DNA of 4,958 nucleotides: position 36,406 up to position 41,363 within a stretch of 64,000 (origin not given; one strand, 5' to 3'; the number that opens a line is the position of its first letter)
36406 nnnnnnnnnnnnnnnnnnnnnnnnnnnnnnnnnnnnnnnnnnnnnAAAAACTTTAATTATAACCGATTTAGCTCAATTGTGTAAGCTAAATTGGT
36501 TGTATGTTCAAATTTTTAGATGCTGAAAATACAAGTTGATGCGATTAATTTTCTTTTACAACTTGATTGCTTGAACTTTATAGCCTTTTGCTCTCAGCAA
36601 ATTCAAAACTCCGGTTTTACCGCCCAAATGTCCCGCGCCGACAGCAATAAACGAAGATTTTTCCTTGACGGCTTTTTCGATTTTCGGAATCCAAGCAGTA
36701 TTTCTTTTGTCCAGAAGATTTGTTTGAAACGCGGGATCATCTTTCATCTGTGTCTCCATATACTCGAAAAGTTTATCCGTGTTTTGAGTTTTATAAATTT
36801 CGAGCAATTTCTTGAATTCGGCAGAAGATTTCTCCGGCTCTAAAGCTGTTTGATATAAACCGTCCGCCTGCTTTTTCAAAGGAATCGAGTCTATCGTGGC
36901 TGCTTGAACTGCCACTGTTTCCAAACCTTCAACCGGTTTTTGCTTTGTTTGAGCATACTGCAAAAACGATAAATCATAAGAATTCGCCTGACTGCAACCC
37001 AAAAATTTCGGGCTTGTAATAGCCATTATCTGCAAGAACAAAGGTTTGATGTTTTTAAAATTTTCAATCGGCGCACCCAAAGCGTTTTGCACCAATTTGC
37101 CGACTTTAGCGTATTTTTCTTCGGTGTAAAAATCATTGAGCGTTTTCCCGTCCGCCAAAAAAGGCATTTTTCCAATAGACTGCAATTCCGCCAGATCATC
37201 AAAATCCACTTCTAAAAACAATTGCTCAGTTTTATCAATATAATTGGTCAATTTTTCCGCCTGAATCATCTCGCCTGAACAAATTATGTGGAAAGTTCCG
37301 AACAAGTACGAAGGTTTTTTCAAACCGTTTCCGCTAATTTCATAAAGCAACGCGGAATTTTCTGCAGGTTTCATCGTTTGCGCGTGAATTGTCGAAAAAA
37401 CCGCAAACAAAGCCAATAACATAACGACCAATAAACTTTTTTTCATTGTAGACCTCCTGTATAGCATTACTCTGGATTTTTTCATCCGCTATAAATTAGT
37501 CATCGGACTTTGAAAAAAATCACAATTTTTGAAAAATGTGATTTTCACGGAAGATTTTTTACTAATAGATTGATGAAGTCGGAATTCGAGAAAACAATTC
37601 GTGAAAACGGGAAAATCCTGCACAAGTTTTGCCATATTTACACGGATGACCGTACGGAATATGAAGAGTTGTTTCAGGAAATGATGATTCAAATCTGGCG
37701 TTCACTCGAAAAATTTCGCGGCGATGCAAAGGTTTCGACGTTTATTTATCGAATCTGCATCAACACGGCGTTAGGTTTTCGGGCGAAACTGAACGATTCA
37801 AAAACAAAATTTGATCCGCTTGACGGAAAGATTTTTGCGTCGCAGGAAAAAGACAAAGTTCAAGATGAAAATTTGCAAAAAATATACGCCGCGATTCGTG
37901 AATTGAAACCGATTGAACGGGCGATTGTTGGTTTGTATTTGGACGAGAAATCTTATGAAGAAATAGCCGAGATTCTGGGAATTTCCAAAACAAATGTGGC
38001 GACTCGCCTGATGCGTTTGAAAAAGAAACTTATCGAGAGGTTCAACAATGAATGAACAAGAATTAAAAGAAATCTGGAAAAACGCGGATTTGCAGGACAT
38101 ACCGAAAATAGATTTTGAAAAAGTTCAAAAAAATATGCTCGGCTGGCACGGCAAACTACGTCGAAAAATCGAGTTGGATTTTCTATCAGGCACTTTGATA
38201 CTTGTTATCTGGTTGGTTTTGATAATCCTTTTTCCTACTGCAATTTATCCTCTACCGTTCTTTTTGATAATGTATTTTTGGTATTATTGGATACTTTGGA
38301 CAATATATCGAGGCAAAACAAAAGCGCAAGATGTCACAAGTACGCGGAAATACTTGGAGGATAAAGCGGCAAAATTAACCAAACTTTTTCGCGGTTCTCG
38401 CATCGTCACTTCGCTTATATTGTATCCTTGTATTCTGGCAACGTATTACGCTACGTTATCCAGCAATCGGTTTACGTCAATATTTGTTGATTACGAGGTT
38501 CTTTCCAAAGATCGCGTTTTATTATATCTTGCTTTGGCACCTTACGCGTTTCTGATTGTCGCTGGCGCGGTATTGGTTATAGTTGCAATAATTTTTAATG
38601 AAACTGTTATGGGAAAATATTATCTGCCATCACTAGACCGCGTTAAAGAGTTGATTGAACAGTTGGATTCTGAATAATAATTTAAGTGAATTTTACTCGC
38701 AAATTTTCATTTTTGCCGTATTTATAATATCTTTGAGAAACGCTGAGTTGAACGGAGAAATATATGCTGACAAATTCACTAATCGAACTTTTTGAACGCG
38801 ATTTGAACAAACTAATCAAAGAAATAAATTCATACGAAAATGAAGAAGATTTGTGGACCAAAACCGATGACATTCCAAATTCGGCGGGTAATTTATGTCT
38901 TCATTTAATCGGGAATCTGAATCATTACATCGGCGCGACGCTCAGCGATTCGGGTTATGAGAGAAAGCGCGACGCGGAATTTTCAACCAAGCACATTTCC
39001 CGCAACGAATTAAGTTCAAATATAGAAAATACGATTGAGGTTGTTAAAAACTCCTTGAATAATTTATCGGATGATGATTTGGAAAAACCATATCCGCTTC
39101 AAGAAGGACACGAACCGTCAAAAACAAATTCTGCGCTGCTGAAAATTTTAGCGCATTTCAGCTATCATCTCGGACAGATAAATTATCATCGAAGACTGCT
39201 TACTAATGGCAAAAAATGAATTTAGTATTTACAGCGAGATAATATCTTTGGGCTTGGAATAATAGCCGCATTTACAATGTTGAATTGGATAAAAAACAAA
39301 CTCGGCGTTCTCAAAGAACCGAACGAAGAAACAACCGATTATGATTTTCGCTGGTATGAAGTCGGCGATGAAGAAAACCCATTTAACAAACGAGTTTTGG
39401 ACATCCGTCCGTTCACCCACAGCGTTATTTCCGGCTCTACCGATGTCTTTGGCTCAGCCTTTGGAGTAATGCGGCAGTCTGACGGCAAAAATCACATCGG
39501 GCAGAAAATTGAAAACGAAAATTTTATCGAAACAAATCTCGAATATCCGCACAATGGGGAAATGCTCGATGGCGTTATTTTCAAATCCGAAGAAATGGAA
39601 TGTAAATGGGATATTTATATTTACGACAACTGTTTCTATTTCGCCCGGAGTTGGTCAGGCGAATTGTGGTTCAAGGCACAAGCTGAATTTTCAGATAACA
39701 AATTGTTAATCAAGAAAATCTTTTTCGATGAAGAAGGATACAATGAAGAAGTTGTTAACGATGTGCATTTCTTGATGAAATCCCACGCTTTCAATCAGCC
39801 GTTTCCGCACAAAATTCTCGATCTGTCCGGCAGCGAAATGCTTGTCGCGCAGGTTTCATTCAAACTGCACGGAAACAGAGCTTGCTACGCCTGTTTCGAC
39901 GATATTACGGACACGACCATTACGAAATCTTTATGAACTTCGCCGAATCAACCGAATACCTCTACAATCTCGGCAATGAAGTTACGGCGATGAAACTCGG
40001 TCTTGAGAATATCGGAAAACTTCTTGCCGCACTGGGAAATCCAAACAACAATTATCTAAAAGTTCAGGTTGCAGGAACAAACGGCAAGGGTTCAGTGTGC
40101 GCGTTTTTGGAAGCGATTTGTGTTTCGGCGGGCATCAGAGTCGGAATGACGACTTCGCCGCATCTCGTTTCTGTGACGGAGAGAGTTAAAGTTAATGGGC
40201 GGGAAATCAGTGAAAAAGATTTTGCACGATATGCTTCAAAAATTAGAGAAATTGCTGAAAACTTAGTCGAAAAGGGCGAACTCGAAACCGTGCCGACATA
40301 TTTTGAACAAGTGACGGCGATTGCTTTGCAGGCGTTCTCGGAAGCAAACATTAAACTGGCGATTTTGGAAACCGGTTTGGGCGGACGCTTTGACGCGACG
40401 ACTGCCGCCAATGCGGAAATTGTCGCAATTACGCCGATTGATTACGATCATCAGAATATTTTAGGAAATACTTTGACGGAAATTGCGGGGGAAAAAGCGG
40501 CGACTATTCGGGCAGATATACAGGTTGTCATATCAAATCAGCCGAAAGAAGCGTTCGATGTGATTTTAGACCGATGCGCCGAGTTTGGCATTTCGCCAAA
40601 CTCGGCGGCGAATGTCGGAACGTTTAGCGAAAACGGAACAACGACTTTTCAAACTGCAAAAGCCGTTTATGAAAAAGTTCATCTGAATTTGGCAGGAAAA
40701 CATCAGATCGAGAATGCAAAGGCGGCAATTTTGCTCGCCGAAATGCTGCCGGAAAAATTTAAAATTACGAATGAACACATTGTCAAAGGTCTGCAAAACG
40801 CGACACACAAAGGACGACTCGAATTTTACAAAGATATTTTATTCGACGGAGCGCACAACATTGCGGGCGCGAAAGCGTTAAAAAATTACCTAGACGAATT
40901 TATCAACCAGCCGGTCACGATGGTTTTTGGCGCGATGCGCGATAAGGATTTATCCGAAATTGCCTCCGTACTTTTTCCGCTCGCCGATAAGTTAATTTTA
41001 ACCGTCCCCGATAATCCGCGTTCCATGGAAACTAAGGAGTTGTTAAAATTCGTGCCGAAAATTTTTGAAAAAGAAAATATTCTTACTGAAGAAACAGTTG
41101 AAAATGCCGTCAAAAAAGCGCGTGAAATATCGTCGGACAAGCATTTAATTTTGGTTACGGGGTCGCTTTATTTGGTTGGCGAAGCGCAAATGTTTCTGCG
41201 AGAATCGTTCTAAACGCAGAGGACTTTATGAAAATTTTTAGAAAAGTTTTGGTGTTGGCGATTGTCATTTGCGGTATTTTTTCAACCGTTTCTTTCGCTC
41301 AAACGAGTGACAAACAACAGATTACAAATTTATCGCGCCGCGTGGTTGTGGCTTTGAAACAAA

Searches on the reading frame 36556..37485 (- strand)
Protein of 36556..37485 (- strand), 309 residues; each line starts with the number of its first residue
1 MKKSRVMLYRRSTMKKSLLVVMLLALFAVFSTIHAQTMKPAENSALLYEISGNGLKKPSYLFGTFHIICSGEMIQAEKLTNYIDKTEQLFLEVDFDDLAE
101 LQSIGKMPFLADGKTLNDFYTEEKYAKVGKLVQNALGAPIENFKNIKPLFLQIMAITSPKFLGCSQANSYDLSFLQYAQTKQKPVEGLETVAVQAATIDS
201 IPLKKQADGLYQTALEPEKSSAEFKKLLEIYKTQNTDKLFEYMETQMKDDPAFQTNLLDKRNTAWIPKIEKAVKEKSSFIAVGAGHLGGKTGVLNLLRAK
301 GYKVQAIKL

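Call 3: search_protein_families(library=pfam, proteins=[window:36556-37485:-])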
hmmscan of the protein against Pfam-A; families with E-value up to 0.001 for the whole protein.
window:36556-37485:- (309 aa): 1 family
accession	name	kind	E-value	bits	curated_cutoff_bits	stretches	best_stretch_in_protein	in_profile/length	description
PF01963.22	TraB_PrgY_gumN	-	8.7e-58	196.7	26.8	1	46-305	1-262/263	TraB/PrgY/gumN family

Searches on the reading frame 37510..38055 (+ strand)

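Call 24: search_protein_families(library=pfam, proteins=[window:37510-38055:+], max_evalue=0.001)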
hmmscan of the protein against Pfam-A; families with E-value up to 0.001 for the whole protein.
window:37510-38055:+ (181 aa): 5 families
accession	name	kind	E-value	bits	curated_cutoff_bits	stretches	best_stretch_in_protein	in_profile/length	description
PF08281.18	Sigma70_r4_2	-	6.4e-15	55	25.7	1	123-174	2-54/54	Sigma-70, region 4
PF04542.20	Sigma70_r2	-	1e-11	44.9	24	1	30-90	2-64/71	Sigma-70 region 2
PF04545.22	Sigma70_r4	-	6.5e-06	26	24.1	1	128-166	1-40/50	Sigma-70, region 4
PF13412.12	HTH_24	-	0.00023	21.1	21.9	1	148-173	19-44/48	Winged helix-turn-helix DNA-binding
PF04967.18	HTH_10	-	0.00035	20.7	23.1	1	148-176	25-53/53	HTH DNA binding domain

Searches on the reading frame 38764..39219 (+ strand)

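Call 25: search_protein_families(library=pfam, proteins=[window:38764-39219:+], max_evalue=0.001)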
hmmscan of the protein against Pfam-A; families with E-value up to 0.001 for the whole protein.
window:38764-39219:+ (151 aa): 2 families
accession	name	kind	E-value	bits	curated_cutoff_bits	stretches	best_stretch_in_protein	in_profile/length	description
PF07609.16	DUF1572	-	6.7e-15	55.7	23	1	21-148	24-151/163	Protein of unknown function (DUF1572)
PF12867.12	DinB_2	-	0.00065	20.6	24.8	1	12-139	7-128/128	DinB superfamily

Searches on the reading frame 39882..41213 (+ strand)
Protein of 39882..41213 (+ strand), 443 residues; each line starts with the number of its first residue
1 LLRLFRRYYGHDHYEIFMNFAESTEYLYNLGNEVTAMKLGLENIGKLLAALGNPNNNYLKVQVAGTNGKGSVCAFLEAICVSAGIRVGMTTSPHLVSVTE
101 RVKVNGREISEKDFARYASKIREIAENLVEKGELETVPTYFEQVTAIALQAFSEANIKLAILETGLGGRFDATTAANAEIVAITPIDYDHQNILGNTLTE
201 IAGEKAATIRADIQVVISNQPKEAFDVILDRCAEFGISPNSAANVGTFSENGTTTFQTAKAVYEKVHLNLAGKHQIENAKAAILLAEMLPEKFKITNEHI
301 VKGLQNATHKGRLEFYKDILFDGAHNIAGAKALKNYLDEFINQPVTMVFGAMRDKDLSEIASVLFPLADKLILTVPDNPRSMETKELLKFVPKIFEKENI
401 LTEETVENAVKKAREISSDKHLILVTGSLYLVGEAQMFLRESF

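Call 25: search_protein_families(library=pfam, proteins=[window:39882-41213:+], max_evalue=0.001)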
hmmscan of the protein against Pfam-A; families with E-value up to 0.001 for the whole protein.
window:39882-41213:+ (443 aa): 2 families
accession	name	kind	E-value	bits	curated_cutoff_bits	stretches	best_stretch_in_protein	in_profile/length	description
PF02875.26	Mur_ligase_C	-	2.6e-16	61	28.4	1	311-428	1-126/127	Mur ligase, glutamate ligase domain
PF08245.18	Mur_ligase_M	-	1.1e-09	39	24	1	63-286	1-200/200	Mur ligase middle domain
